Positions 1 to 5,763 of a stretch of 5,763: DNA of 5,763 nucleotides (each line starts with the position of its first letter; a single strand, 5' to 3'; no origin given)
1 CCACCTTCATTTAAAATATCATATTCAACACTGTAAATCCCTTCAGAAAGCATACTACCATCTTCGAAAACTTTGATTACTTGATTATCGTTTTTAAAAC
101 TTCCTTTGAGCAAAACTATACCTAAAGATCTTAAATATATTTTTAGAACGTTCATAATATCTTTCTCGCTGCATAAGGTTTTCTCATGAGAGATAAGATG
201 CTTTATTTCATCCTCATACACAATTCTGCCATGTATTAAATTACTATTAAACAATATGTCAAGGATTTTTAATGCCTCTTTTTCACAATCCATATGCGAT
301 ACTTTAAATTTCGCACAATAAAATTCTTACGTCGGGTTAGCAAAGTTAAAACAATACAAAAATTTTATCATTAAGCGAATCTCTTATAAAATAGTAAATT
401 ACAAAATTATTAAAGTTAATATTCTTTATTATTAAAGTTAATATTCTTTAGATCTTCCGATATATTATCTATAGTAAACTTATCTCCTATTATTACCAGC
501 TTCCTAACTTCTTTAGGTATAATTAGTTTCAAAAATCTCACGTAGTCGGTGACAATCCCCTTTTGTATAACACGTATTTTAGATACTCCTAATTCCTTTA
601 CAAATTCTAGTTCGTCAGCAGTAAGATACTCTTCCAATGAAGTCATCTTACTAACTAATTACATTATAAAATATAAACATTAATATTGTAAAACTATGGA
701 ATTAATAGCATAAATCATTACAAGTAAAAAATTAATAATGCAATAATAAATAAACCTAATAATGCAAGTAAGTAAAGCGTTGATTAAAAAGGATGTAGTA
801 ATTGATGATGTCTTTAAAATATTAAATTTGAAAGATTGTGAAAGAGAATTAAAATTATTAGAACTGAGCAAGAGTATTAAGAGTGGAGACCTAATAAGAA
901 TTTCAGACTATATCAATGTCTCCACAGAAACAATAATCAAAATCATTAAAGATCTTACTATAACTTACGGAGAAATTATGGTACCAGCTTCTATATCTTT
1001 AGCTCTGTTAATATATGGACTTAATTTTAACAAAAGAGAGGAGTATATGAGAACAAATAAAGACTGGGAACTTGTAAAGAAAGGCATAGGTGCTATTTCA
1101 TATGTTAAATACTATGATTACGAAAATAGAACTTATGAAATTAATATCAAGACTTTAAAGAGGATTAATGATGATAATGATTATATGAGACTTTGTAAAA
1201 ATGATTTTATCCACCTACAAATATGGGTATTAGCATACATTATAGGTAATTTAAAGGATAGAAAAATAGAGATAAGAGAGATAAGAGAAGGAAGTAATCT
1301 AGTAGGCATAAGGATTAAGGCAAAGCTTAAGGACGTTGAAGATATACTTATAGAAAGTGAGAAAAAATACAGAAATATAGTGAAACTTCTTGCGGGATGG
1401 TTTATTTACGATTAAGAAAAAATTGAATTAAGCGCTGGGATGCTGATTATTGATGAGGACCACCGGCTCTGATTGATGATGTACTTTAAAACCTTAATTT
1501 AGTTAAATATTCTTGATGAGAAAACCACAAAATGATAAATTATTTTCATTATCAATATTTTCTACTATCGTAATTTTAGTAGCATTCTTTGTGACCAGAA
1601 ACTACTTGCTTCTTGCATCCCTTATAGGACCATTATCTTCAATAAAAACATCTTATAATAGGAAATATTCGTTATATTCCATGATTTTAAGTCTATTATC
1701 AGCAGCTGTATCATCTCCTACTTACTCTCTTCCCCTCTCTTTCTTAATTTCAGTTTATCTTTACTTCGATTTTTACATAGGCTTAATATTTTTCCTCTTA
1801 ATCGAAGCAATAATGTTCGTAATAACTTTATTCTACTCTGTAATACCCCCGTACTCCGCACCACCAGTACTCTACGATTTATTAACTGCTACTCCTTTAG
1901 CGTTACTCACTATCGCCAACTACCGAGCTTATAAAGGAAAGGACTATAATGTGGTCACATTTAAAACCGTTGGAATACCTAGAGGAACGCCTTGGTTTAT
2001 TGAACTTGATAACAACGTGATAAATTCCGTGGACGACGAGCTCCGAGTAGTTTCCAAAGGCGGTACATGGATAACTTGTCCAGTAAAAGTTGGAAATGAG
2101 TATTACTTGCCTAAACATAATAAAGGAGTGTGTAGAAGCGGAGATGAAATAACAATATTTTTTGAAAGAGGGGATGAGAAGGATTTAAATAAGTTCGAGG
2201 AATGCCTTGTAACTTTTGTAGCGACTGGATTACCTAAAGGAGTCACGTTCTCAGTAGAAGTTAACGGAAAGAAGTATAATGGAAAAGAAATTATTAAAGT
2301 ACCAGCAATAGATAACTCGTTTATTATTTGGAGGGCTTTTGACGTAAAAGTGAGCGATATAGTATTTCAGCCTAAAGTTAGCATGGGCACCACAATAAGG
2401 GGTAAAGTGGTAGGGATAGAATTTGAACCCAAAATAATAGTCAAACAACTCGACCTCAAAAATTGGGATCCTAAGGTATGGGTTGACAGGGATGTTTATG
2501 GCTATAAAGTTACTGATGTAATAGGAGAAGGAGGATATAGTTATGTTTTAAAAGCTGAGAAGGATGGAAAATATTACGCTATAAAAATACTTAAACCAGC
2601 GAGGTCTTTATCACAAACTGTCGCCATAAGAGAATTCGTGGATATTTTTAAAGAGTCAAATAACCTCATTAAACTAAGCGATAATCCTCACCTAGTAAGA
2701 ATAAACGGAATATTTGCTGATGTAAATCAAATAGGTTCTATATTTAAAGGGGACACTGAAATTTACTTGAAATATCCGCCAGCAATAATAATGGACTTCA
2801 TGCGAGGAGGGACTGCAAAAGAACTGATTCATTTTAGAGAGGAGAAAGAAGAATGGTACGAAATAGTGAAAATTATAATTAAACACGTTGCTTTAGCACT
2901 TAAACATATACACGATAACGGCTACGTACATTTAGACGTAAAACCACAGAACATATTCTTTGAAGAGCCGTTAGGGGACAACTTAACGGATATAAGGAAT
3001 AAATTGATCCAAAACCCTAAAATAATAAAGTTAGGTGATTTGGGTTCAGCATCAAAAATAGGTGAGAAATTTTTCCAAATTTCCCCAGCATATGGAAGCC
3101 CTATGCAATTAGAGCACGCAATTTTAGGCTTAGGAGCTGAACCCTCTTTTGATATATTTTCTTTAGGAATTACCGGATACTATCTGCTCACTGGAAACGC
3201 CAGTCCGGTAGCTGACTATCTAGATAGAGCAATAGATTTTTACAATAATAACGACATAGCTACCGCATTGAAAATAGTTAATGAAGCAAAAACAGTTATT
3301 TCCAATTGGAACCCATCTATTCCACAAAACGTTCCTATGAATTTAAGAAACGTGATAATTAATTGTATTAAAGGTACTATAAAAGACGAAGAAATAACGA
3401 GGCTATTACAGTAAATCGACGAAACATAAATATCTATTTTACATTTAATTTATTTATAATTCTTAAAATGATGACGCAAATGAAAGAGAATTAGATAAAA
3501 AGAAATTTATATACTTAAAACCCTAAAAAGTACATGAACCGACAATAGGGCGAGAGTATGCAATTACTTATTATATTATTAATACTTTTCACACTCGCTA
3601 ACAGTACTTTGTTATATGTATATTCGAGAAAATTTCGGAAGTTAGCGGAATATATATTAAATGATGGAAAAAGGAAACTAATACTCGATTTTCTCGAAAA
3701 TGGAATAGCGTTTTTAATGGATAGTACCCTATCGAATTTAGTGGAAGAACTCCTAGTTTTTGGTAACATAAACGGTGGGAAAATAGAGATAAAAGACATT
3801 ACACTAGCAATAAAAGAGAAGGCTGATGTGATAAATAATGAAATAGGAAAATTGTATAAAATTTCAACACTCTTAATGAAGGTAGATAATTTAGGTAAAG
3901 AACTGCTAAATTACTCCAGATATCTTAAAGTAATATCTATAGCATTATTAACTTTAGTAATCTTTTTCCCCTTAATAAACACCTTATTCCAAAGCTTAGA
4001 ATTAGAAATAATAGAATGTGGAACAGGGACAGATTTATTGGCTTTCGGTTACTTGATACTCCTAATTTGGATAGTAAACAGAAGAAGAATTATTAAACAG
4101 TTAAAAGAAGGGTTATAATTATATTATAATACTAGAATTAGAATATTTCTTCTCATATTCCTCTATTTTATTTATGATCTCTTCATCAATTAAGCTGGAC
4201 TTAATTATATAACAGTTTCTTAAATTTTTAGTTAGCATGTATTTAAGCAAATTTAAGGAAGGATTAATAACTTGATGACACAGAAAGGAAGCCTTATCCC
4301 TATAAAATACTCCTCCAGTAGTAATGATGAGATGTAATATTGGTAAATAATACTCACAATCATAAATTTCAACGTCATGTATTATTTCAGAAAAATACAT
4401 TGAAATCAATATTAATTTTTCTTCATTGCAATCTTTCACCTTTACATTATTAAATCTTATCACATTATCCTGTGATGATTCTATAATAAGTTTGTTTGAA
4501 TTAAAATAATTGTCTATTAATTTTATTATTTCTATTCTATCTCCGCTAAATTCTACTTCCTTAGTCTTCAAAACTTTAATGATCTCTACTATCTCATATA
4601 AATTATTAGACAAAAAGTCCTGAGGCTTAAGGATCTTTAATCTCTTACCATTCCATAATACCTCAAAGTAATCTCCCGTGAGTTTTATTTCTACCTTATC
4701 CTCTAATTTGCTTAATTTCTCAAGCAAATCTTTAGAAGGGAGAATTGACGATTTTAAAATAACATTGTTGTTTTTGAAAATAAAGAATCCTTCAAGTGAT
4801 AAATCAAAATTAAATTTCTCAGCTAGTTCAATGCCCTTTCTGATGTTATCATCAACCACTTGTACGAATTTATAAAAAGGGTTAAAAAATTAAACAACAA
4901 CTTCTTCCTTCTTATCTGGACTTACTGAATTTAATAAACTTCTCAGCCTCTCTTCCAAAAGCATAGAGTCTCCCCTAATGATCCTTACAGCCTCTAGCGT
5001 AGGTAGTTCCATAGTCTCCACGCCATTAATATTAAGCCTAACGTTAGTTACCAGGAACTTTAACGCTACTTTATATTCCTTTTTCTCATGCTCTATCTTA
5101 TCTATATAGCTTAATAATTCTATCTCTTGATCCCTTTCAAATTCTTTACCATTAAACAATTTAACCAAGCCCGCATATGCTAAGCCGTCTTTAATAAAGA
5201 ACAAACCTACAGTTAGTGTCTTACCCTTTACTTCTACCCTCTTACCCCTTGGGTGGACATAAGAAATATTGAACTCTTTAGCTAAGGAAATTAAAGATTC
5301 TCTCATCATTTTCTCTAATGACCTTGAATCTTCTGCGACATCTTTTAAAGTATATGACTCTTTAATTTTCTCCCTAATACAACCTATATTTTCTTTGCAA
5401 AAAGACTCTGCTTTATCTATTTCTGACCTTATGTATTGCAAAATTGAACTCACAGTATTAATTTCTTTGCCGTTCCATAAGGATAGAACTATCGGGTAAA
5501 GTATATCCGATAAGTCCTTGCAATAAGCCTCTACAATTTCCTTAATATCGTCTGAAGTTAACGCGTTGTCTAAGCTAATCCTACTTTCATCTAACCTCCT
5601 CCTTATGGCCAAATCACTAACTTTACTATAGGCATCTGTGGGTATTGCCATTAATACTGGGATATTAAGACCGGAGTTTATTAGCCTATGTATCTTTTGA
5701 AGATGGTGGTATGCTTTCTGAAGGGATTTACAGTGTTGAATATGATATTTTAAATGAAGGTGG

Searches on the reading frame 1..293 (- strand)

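Call 5: search_protein_families(library=pfam, proteins=[window:1-293:-], max_evalue=0.1)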
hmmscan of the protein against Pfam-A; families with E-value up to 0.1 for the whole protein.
window:1-293:- (97 aa): 0 families

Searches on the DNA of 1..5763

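Call 52: search_rna_families(source=window, threshold=gathering)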
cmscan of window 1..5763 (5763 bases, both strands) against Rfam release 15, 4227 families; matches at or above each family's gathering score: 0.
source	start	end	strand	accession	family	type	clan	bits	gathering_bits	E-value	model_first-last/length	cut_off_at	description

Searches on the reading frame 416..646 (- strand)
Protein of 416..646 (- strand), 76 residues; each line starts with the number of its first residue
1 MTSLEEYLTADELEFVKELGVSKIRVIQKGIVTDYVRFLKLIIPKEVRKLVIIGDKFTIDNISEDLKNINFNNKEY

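Call 5: search_protein_families(library=pfam, proteins=[window:416-646:-], max_evalue=0.1)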
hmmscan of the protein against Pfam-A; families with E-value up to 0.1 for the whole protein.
window:416-646:- (76 aa): 2 families
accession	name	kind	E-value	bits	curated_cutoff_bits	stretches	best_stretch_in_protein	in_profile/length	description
PF16239.10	DUF4898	-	4.1e-06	27.2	25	1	16-69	8-62/82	Domain of unknown function (DUF4898)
PF14611.13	KH_SLS1_1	-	0.011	16.3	24.1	1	37-69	35-65/69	SLS1 protein first KH domain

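Call 54: search_protein_families(library=ncbifam, proteins=[window:416-646:-], max_evalue=0.01)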
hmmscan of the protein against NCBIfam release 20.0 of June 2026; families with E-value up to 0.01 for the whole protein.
window:416-646:- (76 aa): 0 families

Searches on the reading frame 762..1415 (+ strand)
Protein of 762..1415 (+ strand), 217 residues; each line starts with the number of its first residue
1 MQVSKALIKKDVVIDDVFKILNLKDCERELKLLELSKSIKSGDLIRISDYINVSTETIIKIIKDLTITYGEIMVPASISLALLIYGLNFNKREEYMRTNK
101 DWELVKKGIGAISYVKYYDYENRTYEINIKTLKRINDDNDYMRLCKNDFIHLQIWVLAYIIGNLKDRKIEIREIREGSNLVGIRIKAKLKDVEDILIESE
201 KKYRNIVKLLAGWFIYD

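Call 5: search_protein_families(library=pfam, proteins=[window:762-1415:+], max_evalue=0.1)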
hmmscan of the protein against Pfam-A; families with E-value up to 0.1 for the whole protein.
window:762-1415:+ (217 aa): 1 family
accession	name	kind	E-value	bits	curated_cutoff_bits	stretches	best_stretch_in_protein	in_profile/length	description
PF01381.28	HTH_3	-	0.044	14.3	23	0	103-135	13-44/55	Helix-turn-helix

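Call 54: search_protein_families(library=ncbifam, proteins=[window:762-1415:+], max_evalue=0.01)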
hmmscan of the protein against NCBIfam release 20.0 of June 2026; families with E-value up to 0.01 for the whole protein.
window:762-1415:+ (217 aa): 1 family
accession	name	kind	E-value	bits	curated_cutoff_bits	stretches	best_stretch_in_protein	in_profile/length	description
TIGR00209.1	galT_1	equivalog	0.0092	15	102.1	0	144-213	160-230/349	galactose-1-phosphate uridylyltransferase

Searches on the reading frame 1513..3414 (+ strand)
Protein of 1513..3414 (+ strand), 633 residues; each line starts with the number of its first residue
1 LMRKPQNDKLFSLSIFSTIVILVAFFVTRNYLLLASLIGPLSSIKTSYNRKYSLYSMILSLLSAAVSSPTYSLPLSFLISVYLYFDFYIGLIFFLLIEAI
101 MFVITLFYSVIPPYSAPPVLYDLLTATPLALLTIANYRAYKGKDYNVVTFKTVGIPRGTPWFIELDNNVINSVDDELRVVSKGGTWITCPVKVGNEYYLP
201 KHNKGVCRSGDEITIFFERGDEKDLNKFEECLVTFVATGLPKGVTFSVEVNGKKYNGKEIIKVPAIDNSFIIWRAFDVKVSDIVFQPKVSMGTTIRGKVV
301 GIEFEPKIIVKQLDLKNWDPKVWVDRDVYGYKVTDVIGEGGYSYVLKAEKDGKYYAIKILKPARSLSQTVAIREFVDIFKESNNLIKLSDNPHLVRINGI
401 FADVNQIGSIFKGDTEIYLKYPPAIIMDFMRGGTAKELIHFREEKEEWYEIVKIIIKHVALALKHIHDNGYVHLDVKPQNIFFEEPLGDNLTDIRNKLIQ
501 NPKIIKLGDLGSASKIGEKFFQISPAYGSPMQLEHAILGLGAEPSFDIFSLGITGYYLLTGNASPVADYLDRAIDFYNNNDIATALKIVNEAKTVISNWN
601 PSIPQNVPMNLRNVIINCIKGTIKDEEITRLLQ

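Call 5: search_protein_families(library=pfam, proteins=[window:1513-3414:+], max_evalue=0.1)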
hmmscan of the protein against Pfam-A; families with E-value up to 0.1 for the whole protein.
window:1513-3414:+ (633 aa): 3 families
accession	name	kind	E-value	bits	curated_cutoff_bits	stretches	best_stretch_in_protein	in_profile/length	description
PF00069.31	Pkinase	-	3e-26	92.8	31.7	1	331-619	1-244/263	Protein kinase domain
PF07714.23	PK_Tyr_Ser-Thr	-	5.5e-11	42.7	23.1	1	333-620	3-242/258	Protein tyrosine and serine/threonine kinase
PF03109.22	ABC1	-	0.049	13.2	22.9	1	425-486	145-203/244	ABC1 atypical kinase-like domain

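Call 6: find_encoding_contigs(protein=window:1513-3414:+, flank=10000, max_places=10)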
Protein window:1513-3414:+ (633 aa): no gene with exactly this product is on record in the collection.

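Call 54: search_protein_families(library=ncbifam, proteins=[window:1513-3414:+], max_evalue=0.01)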
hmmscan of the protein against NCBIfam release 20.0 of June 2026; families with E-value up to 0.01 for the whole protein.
window:1513-3414:+ (633 aa): 6 families
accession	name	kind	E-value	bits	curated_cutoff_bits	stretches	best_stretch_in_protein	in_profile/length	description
NF033483.0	PknB_PASTA_kin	equivalog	1.7e-17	63.7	450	1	331-619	9-247/563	Stk1 family PASTA domain-containing Ser/Thr kinase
NF047741.1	antiphage_MADS6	equivalog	6.6e-10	38.1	460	1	426-576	276-403/612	methylation-associated defense system protein kinase MAD6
NF052427.1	StpK7MSMEG_1200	equivalog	2.3e-06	26.4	900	1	331-483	9-141/601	serine/threonine protein kinase StpK7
NF038150.1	lanthi_synth_IV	equivalog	3.1e-06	25.8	650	1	455-595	303-424/851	class IV lanthionine synthetase LanL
NF058632.1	SerThrKinPrkT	equivalog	0.00021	20.4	280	1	423-486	95-153/322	serine/threonine protein kinase PrkT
NF038151.1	lanthi_synth_III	equivalog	0.00063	18.2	575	1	443-485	329-371/833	class III lanthionine synthetase LanKC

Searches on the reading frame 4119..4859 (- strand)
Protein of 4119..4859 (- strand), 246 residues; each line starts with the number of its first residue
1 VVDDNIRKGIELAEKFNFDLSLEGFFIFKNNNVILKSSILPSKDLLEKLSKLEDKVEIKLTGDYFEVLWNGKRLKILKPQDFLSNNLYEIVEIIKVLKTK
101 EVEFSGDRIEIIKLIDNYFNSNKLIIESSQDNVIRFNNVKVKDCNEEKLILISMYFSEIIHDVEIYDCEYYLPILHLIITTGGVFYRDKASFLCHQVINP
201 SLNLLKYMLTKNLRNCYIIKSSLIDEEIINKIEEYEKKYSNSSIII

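Call 5: search_protein_families(library=pfam, proteins=[window:4119-4859:-], max_evalue=0.1)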
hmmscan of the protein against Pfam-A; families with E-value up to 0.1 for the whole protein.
window:4119-4859:- (246 aa): 1 family
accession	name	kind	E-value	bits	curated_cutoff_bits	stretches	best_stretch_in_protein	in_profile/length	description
PF13562.11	NTP_transf_4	-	0.059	13.9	27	0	29-128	60-143/153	Sugar nucleotidyl transferase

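Call 11: find_encoding_contigs(protein=window:4119-4859:-, flank=10000, max_places=10)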
Protein window:4119-4859:- (246 aa): no gene with exactly this product is on record in the collection.

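Call 54: search_protein_families(library=ncbifam, proteins=[window:4119-4859:-], max_evalue=0.01)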
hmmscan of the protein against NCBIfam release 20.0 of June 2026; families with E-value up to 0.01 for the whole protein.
window:4119-4859:- (246 aa): 0 families

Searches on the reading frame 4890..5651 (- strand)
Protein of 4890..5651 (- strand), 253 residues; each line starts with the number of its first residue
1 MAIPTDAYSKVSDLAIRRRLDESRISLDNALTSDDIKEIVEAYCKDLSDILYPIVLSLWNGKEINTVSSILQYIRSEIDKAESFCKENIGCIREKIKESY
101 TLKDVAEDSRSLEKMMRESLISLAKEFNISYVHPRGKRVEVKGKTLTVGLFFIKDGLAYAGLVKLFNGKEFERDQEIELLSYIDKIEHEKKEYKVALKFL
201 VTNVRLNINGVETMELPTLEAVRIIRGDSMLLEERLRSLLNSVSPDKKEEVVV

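Call 5: search_protein_families(library=pfam, proteins=[window:4890-5651:-], max_evalue=0.1)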
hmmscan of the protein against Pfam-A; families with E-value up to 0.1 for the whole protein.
window:4890-5651:- (253 aa): 2 families
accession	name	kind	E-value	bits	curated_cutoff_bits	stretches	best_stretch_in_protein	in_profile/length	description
PF05046.19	Img2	-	0.025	15.3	34.4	0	221-245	29-52/84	Mitochondrial large subunit ribosomal protein (Img2)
PF04985.20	Phage_tube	-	0.037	14.3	22.4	1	188-235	116-161/165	Phage tail tube protein FII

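Call 10: find_encoding_contigs(protein=window:4890-5651:-, flank=10000, max_places=10)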
Protein window:4890-5651:- (253 aa): no gene with exactly this product is on record in the collection.
